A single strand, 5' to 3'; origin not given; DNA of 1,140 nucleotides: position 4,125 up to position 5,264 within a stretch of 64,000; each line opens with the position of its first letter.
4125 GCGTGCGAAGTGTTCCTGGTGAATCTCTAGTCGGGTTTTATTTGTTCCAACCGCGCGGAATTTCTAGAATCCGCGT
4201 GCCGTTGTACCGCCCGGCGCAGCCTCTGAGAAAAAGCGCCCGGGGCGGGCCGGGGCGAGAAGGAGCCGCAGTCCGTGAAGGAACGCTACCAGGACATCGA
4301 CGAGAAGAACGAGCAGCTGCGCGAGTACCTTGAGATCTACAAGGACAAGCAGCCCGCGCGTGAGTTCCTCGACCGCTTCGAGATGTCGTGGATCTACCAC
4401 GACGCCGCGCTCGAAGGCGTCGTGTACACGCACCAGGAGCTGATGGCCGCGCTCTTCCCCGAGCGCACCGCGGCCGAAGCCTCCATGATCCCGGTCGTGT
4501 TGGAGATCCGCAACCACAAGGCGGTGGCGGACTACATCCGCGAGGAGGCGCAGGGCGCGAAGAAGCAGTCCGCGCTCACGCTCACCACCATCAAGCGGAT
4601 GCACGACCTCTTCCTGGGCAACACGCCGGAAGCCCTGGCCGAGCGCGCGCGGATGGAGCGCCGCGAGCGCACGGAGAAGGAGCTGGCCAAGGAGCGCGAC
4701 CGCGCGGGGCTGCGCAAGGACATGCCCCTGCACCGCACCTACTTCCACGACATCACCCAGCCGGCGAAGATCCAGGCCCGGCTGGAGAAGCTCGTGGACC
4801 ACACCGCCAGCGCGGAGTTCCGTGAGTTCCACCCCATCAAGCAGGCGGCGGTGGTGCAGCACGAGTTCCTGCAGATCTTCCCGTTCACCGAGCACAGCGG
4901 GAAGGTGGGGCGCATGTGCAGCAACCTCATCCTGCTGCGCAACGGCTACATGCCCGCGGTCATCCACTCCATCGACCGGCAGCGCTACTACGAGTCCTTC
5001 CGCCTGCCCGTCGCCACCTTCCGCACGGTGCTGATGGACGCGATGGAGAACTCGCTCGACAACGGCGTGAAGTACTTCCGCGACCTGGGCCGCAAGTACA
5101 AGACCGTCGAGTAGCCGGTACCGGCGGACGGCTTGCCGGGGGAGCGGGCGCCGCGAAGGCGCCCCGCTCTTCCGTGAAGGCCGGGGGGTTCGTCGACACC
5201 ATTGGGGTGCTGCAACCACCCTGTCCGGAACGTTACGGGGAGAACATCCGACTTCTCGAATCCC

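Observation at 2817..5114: Gene pair: wHTH-AAA ATPase followed by a Fic-fold protein whose catalytic motif is degenerate (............)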

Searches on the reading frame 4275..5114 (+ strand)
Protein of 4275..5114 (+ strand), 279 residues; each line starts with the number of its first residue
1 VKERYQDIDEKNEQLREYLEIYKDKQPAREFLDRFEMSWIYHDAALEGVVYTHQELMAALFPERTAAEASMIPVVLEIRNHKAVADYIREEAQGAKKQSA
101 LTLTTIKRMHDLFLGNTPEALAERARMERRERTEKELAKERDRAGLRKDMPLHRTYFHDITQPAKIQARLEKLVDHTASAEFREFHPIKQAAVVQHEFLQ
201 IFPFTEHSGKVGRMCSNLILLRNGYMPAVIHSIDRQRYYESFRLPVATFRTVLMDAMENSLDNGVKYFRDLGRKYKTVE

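Call 3: search_protein_families(library=pfam, proteins=[window:4275-5114:+], max_evalue=0.1)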
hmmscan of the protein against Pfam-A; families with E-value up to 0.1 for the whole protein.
window:4275-5114:+ (279 aa): 1 family
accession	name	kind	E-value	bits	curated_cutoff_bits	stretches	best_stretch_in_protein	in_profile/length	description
PF02661.23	Fic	-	5.4e-11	43.6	24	1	101-220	2-93/93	Fic/DOC family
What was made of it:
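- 4275..5114 (+): Gene for a 279-aa class-II-type (FICD-like) Fic-fold protein that lacks the catalytic histidine. Pfam Fic E 5.4e-11 (call 3).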

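Call 4: search_protein_families(library=ncbifam, proteins=[window:4275-5114:+], max_evalue=0.1)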
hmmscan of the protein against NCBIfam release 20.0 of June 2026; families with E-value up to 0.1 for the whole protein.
window:4275-5114:+ (279 aa): 2 families
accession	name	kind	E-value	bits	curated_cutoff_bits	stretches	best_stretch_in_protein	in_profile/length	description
TIGR02613.1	mob_myst_B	hypoth_equivalog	0.003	17.5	124.4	1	162-226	82-147/186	mobile mystery protein B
NF046030.1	ProtAdlyltaseSoFic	equivalog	0.018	14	550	1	183-229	174-220/361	protein adenylyltransferase Fic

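Call 6: find_homologous_proteins(query=window:4275-5114:+)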
Query window:4275-5114:+ (279 aa): 1281 proteins with E <= 0.001 among 2442 candidates; the best 120 are listed.
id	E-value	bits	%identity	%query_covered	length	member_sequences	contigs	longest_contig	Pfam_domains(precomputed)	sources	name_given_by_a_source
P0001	1.7e-178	610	99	100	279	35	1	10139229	PF02661.24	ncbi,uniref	ncbi:Fic family protein [Corallococcus exercitus]|uniref:Fic family protein n=1 Tax=Corallococcus ex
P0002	1.6e-167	574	91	100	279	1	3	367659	PF02661.24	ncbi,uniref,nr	ncbi:cell filamentation protein Fic [Corallococcus sp. H22C18031201]|uniref:Fic family protein n=1 T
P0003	8.7e-163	558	89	100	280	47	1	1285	PF02661.24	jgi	jgi:Fic family protein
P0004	7.5e-161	552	88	100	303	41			PF02661.24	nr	nr:Fic family protein [Myxococcus sp. AB056]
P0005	2.0e-153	527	85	100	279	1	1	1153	PF02661.24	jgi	jgi:Fic family protein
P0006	2.9e-152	524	84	100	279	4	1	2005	PF02661.24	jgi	jgi:Fic family protein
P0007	5.3e-150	516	82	100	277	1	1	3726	PF02661.24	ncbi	-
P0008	1.2e-149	515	82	100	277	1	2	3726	PF02661.24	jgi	jgi:Fic family protein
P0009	1.5e-149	515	82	100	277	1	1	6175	PF02661.24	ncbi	-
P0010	2.1e-149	514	82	100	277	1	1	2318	PF02661.24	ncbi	-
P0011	4.7e-149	513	81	100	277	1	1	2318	PF02661.24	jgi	jgi:Fic family protein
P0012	7.5e-149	512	82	100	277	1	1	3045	PF02661.24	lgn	-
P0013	4.0e-146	503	81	100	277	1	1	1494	PF02661.24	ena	-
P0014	5.4e-146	503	81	100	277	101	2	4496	PF02661.24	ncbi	-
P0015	6.0e-146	503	81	100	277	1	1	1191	PF02661.24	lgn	-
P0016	6.4e-146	503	81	100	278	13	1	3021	PF02661.24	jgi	jgi:Fic family protein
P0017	1.0e-145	502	81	100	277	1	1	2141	PF02661.24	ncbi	-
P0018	1.6e-145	501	81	100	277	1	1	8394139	PF02661.24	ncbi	ncbi:Fic family protein [Myxococcaceae bacterium GXIMD 01537]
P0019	2.2e-145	501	80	100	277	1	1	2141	PF02661.24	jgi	jgi:Fic family protein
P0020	2.5e-145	501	79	100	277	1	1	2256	PF02661.24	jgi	jgi:Fic family protein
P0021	3.9e-145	500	80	100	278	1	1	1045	PF02661.24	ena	-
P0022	4.9e-145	500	80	100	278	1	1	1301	PF02661.24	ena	-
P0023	5.3e-145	500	80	100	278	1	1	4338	PF02661.24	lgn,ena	-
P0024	1.1e-144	499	79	100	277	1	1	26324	PF02661.24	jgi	jgi:Fic family protein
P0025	1.1e-144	499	80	100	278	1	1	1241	PF02661.24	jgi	jgi:Fic family protein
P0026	1.5e-144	498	80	100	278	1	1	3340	PF02661.24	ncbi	-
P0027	1.5e-144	498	80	100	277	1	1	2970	PF02661.24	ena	-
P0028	1.7e-144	498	80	100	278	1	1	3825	PF02661.24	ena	-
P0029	1.9e-144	498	80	100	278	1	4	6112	PF02661.24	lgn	-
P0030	2.1e-144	498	80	100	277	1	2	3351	PF02661.24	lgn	-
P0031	2.6e-144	498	80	100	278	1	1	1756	PF02661.24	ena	-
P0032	3.1e-144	497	80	100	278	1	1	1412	PF02661.24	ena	-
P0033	3.3e-144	497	80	100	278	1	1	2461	PF02661.24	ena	-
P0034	3.5e-144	497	80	100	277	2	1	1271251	PF02661.24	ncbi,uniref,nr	ncbi:Fic family protein [Hyalangium rubrum]|uniref:Fic family protein n=1 Tax=Hyalangium rubrum TaxI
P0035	4.2e-144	497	80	100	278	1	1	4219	PF02661.24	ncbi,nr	ncbi:MAG TPA: Fic family protein [Aggregicoccus sp.]|nr:Fic family protein [Aggregicoccus sp.]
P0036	4.4e-144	497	79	100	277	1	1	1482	PF02661.24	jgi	jgi:Fic family protein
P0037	5.7e-144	496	79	100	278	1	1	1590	PF02661.24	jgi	-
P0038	6.9e-144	496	79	100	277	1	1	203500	PF02661.24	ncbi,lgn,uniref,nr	ncbi:Fic family protein [Stigmatella erecta]|uniref:Fic family protein n=1 Tax=Stigmatella erecta Ta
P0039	1.3e-143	495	79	100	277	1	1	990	PF02661.24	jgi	jgi:Fic family protein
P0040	1.6e-143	495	79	100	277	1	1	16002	PF02661.24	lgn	-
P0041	1.9e-143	495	79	100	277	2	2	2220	PF02661.24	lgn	-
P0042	3.5e-143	494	78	100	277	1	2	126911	PF02661.24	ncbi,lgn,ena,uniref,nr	ncbi:Fic/DOC family protein [Stigmatella aurantiaca]|uniref:Fic/DOC family protein n=1 Tax=Stigmatel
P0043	6.9e-143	493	79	100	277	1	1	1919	PF02661.24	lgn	-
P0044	7.5e-143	493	78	100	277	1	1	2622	PF02661.24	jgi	-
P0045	9.7e-143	492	78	100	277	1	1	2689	PF02661.24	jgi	jgi:Fic family protein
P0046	3.3e-142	491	77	100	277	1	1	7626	PF02661.24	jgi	jgi:Fic family protein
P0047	3.4e-141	487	77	100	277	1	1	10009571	PF02661.24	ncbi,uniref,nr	ncbi:Fic family protein [Stigmatella sp. ncwal1]|uniref:Fic family protein n=1 Tax=Stigmatella ashev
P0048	2.8e-140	484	76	100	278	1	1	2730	PF02661.24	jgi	jgi:Fic family protein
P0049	4.2e-140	484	78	100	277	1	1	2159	PF02661.24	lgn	-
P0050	6.3e-140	483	77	100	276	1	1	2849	PF02661.24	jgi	jgi:Fic family protein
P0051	9.7e-140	483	77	100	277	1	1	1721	PF02661.24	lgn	-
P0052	2.0e-139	481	77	100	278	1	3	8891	PF02661.24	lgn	-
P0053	1.8e-138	478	76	100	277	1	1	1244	PF02661.24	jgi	jgi:Fic family protein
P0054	5.1e-138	477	76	100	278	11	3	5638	PF02661.24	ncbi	-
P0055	5.6e-137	473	76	100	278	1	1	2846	PF02661.24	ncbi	-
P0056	5.8e-137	473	76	100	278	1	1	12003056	PF02661.24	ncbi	ncbi:Fic family protein [Cystobacter fuscus]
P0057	6.2e-137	473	75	100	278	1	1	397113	PF02661.24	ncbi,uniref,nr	ncbi:filamentation induced by cAMP protein Fic [Cystobacter fuscus DSM 2262]|uniref:Filamentation in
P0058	7.3e-137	473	78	100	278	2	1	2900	PF02661.24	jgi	-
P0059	7.8e-137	473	76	100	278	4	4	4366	PF02661.24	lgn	-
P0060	1.3e-136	472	75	100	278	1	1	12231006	PF02661.24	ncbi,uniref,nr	ncbi:Fic family protein [Cystobacter fuscus]|uniref:Fic family protein n=1 Tax=Cystobacter fuscus Ta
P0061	1.4e-136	472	77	100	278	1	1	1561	PF02661.24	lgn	-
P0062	1.5e-136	472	76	100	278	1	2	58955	PF02661.24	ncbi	-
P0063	1.6e-136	472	76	100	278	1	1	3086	PF02661.24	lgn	-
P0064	1.8e-136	472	75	100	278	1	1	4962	PF02661.24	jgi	jgi:Fic family protein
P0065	3.3e-136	471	75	100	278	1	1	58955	PF02661.24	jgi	jgi:Fic family protein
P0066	3.7e-136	471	75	100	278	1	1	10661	PF02661.24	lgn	-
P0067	5.3e-136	470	75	100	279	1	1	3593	PF02661.24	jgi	jgi:Fic family protein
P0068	5.3e-136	470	76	100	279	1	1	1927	PF02661.24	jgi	jgi:Fic family protein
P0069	5.6e-136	470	75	100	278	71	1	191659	PF02661.24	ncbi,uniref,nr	ncbi:Fic family protein [Archangium lipolyticum]|uniref:Fic family protein n=1 Tax=Archangium lipoly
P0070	6.2e-136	470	75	100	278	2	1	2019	PF02661.24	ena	-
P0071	8.2e-136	470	75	100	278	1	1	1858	PF02661.24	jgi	jgi:Fic family protein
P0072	9.0e-136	470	75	100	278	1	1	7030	PF02661.24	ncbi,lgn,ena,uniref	ncbi:MAG TPA: Fic family protein [Archangium sp.]|uniref:Fic family protein n=1 Tax=Archangium sp. T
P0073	1.2e-135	469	76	100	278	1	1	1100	PF02661.24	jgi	jgi:Fic family protein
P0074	1.3e-135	469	75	100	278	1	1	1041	PF02661.24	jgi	-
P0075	1.7e-135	469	75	100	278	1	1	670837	PF02661.24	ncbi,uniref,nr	ncbi:Fic family protein [Cystobacter ferrugineus]|uniref:Cell filamentation protein Fic n=1 Tax=Cyst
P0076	1.9e-135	468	75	100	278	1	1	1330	PF02661.24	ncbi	-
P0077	2.0e-135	468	74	100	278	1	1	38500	PF02661.24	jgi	jgi:Fic family protein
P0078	2.3e-135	468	74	100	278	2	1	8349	PF02661.24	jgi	-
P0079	2.5e-135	468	75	100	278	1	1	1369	PF02661.24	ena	-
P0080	2.9e-135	468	76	100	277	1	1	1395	PF02661.24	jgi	jgi:Fic family protein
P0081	3.9e-135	467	76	100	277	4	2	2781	PF02661.24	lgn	-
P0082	5.0e-135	467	73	100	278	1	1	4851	PF02661.24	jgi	jgi:Fic family protein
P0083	8.5e-135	466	74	100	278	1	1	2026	PF02661.24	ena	-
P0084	1.2e-134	466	75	100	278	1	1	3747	PF02661.24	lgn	-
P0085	1.3e-134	466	76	100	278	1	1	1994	PF02661.24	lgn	-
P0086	2.0e-134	465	73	100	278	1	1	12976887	PF02661.24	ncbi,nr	ncbi:Fic family protein [Archangium gephyra]|nr:Fic family protein [Archangium gephyra]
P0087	2.2e-134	465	74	100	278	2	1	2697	PF02661.24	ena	-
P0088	2.9e-134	465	75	100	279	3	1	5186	PF02661.24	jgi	-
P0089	3.1e-134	464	76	100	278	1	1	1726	PF02661.24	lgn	-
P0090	3.1e-134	464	78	100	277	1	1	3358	PF02661.24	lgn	-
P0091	3.9e-134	464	73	100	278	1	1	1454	PF02661.24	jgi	jgi:Fic family protein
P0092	4.6e-134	464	74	100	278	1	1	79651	PF02661.24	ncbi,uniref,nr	ncbi:MAG TPA: Fic family protein [Archangium sp.]|uniref:Fic family protein n=1 Tax=Archangium sp. T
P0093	5.6e-134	464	74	100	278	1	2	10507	PF02661.24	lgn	-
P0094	6.5e-134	463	74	100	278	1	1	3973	PF02661.24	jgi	jgi:Fic family protein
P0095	8.3e-134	463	73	100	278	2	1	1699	PF02661.24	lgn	-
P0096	9.5e-134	463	74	100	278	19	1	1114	PF02661.24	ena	-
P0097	1.0e-133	463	75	100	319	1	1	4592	PF02661.24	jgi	jgi:Fic family protein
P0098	1.1e-133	463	76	99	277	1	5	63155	PF02661.24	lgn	-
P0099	1.1e-133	463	73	100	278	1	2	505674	PF02661.24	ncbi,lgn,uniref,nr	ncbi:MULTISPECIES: Fic family protein [Archangium]|uniref:Cell filamentation protein Fic n=1 Tax=Arc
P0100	1.1e-133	463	73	100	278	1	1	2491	PF02661.24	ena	-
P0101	1.1e-133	463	75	100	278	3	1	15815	PF02661.24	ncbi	-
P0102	1.2e-133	463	76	100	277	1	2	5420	PF02661.24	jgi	-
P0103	1.3e-133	462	73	100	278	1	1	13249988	PF02661.24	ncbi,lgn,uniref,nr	ncbi:Fic family protein [Archangium violaceum]|uniref:Fic family protein n=1 Tax=Archangium violaceu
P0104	1.4e-133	462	74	100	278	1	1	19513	PF02661.24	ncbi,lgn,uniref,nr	ncbi:Fic family protein [Archangium sp.]|uniref:Fic family protein n=1 Tax=Archangium sp. TaxID=1872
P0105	1.7e-133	462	73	100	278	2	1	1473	PF02661.24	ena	-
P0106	1.7e-133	462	73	100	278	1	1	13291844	PF02661.24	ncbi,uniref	ncbi:Fic family protein [Archangium violaceum]|uniref:Fic family protein n=1 Tax=Archangium violaceu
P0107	2.2e-133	462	73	100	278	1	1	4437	PF02661.24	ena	-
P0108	2.6e-133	461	74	100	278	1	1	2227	PF02661.24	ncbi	-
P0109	4.7e-133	461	73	100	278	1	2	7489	PF02661.24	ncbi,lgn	ncbi:MAG: Fic family protein [Cystobacter sp.]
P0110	4.8e-133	461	75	100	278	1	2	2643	PF02661.24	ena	-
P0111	5.0e-133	461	73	100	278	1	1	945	PF02661.24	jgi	-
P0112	5.6e-133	460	73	100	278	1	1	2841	PF02661.24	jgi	jgi:Fic family protein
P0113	6.5e-133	460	73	100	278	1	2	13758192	PF02661.24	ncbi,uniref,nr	ncbi:Fic family protein [Archangium lansingense]|uniref:Fic family protein n=1 Tax=Archangium lansin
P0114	6.9e-133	460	75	100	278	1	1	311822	PF02661.24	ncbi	-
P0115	7.2e-133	460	73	100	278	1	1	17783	PF02661.24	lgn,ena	-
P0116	7.2e-133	460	73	100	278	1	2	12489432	PF02661.24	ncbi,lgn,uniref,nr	ncbi:Fic/DOC family protein [Archangium gephyra]|uniref:Fic/DOC family protein n=1 Tax=Archangium ge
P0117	7.4e-133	460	75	100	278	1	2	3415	PF02661.24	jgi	jgi:Fic family protein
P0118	8.5e-133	460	74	100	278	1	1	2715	PF02661.24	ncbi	-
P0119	1.1e-132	459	73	100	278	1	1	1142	PF02661.24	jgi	jgi:Fic family protein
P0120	1.1e-132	459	74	100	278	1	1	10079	PF02661.24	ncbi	-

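Call 7: search_solved_structures(query=window:4275-5114:+, max_evalue=1, show_alignments=3)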
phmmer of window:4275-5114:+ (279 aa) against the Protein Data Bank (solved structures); distinct sequences matched with E-value up to 1: 23.
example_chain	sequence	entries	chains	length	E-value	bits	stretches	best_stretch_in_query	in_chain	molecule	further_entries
6i7h_A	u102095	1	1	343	4.1e-12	49.5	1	161-241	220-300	Adenosine monophosphate-protein transferase FICD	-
6i7i_A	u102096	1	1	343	8.1e-12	48.5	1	160-241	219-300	Adenosine monophosphate-protein transferase FICD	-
3cuc_A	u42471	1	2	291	1.2e-11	48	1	28-239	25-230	Protein of unknown function with a Fic domain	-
6i7g_A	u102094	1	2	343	1.4e-11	47.8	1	161-241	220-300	Adenosine monophosphate-protein transferase FICD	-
4u04_A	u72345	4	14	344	1.4e-11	47.8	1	161-241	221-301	Adenosine monophosphate-protein transferase FICD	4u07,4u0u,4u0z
6i7j_A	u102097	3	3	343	4.9e-11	45.9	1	159-241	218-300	Adenosine monophosphate-protein transferase FICD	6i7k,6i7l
7b7z_A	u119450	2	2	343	6.2e-11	45.6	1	159-241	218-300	Protein adenylyltransferase FICD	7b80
9yz5_A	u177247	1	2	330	9.9e-11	44.9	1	160-241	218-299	Protein adenylyltransferase FICD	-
4u0s_A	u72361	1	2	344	1.1e-10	44.8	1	161-241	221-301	Adenosine monophosphate-protein transferase FICD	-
6zmd_B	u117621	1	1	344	5.1e-10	42.6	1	160-240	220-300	Protein adenylyltransferase FICD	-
5jj6_A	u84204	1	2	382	1.3e-09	41.3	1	162-244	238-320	Adenosine monophosphate-protein transferase FICD homolog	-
5jj7_A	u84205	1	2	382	4.9e-09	39.4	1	162-244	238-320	Adenosine monophosphate-protein transferase FICD homolog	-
4x2e_A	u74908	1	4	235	0.00088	22.2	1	141-240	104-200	Fic family protein putative filamentation induced by cAMP protein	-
7cb8_A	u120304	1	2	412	0.0045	19.9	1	165-229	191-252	Fic-domain containing protein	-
4x2c_A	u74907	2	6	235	0.0083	19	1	141-240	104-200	Fic family protein putative filamentation induced by cAMP protein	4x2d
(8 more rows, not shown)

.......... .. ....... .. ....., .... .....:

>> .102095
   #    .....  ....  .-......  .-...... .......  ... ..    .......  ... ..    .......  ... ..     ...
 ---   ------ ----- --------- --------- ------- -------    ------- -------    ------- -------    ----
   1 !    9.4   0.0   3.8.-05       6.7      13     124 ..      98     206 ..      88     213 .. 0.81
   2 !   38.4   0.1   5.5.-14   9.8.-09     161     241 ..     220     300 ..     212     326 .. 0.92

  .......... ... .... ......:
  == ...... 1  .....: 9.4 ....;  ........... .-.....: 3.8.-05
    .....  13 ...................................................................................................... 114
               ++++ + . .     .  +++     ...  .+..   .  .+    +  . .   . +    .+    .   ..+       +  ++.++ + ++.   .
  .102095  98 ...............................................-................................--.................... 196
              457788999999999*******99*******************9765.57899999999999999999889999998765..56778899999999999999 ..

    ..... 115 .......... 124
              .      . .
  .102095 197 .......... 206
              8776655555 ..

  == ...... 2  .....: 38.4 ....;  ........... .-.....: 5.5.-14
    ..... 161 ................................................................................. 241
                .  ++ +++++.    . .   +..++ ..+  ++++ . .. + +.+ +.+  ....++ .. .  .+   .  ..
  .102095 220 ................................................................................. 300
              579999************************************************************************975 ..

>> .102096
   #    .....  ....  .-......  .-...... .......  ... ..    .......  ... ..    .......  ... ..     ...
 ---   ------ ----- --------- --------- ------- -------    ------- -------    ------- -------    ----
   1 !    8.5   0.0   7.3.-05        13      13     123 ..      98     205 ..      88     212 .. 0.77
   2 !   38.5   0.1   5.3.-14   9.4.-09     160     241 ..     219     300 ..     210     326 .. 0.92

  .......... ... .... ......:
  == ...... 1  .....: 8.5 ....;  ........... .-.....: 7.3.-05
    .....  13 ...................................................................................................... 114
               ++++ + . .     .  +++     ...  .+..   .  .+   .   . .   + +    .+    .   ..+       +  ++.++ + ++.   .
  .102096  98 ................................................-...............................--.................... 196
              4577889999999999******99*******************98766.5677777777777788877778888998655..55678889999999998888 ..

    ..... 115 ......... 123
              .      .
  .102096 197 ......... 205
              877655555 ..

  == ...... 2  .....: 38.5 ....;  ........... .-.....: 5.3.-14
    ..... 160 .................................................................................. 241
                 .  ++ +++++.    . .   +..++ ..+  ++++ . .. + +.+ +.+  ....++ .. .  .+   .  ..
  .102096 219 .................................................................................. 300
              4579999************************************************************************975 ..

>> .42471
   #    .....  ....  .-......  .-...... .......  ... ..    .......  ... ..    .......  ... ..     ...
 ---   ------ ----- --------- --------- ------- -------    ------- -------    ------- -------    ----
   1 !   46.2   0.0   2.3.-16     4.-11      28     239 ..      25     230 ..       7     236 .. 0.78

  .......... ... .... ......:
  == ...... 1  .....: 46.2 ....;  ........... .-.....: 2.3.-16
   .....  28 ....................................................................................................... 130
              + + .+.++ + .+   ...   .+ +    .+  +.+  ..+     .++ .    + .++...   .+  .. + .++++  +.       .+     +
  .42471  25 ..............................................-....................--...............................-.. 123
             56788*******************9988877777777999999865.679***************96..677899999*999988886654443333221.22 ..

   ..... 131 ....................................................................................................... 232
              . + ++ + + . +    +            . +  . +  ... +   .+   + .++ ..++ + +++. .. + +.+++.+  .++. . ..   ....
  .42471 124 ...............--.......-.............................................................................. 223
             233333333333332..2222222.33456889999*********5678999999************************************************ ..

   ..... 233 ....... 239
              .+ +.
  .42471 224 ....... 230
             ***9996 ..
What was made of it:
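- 4275..5114 (+): FICD E 4e-12 by sequence (call 7).
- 4398..4418 (+): Inhibitory-helix-type motif HDAALEG (aa 42-48). E47 corresponds to FICD Glu234. Alignment with FICD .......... (call 7).
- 4878..4913 (+): Degenerate Fic motif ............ (aa 202-213). Aligns with FICD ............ (call 7).
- On Class II Fic (intramolecular N-terminal inhibitory helix): DAALEG at aa 43-48 aligns with FICD TVAIEG (call 7).
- Checked: It aligns residue for residue with FICD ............, and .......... follows it (call 7).
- FICD by sequence, E 4e-12 (call 7).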

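Call 13: search_protein_families(library=padloc, proteins=[window:4275-5114:+], max_evalue=0.1)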
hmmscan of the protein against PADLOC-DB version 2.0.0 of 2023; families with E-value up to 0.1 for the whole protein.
window:4275-5114:+ (279 aa): 5 families
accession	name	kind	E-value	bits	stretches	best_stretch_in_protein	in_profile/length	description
PDLC04836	PDC-S04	-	1.3e-16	58.5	1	13-270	3-236/244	-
PDLC04840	PDC-S04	-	1.6e-11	42.4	2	186-242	140-196/227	-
PDLC03963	SoFic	-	5.4e-11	40.5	1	33-233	54-225/361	-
PDLC04837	PDC-S04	-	1.2e-10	39.1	2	159-245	125-208/234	-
PDLC04839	PDC-S04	-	4.1e-07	27.9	1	178-242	117-183/205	-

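Call 16: search_protein_representatives(protein=window:4275-5114:+)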
Query: 279 residues. Proteins with E-value up to 0.001 (for the whole library): 2177; up to 1e-10: 383; up to 1e-30: 93. The best 150 are listed.
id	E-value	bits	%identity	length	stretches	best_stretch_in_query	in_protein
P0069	1.8e-136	470.1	76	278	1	1-278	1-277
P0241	4.7e-90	318.0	69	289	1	50-270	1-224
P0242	5.8e-81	288.2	74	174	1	106-278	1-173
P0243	1.6e-78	280.3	52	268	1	1-268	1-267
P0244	1.2e-77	277.4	58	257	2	140-270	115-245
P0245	3.8e-67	243.0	67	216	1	104-271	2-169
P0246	9.8e-67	241.6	48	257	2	140-274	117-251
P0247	3.7e-65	236.5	50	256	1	1-275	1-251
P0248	5.2e-58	213.0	47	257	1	1-271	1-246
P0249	8.9e-57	209.0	52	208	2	140-269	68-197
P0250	1.1e-56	208.7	45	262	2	143-274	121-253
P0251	3.3e-55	203.9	66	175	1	1-160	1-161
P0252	3.8e-55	203.6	54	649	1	1-244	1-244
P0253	6.8e-52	193.0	43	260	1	4-270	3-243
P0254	1.1e-51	192.3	40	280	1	7-273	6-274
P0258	8.1e-50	186.2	42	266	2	141-271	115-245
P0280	7.4e-41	156.8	41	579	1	10-262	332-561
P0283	3.4e-40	154.6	44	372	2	146-263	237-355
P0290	7.1e-39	150.3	38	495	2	146-269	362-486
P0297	4.6e-37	144.4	40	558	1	10-270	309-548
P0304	9.7e-37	143.3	44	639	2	146-262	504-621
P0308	2.1e-35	139.0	41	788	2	146-263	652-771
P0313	5.5e-35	137.6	36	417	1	6-268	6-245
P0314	6.4e-35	137.4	35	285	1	2-269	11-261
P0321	1.7e-32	129.4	37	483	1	10-273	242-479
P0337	1.4e-29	119.9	39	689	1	29-260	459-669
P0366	1.3e-22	97.0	27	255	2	140-271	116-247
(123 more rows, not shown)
